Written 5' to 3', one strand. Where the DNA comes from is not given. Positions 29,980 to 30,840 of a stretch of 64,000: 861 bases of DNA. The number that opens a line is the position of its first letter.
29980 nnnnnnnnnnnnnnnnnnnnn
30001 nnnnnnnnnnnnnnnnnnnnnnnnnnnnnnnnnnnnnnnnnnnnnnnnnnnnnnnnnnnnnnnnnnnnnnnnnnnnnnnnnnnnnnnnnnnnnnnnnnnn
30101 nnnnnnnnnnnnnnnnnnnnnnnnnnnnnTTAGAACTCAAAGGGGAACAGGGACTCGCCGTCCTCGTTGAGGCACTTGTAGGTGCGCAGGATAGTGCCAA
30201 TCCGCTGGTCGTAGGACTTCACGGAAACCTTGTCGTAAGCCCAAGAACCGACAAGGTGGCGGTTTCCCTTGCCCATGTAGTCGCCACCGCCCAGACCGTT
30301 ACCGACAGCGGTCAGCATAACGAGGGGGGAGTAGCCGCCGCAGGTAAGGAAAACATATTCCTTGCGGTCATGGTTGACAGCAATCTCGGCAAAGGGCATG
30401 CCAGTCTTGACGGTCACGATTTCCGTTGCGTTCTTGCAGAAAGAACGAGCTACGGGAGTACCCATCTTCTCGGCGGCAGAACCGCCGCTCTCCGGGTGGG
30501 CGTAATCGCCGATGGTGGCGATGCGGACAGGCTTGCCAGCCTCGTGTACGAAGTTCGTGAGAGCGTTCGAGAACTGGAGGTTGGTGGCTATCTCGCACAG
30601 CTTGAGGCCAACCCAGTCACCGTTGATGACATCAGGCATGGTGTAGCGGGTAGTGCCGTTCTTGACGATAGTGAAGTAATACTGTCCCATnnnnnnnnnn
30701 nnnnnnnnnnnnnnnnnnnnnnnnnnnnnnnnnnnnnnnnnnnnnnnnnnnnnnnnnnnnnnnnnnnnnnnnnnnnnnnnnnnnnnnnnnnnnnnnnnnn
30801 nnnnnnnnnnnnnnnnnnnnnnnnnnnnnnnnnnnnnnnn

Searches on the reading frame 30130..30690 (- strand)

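Call 25: search_protein_families(library=pfam, proteins=[window:30130-30690:-], max_evalue=0.01)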
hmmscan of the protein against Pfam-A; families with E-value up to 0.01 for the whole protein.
window:30130-30690:- (186 aa): 0 families

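Call 26: search_protein_families(library=phrogs, proteins=[window:30130-30690:-], max_evalue=0.001)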
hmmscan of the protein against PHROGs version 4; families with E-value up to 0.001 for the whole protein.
window:30130-30690:- (186 aa): 1 family
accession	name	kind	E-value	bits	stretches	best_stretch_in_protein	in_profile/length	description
phrog_3156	-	unknown function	4.3e-05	24.2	0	1-71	1-71/244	-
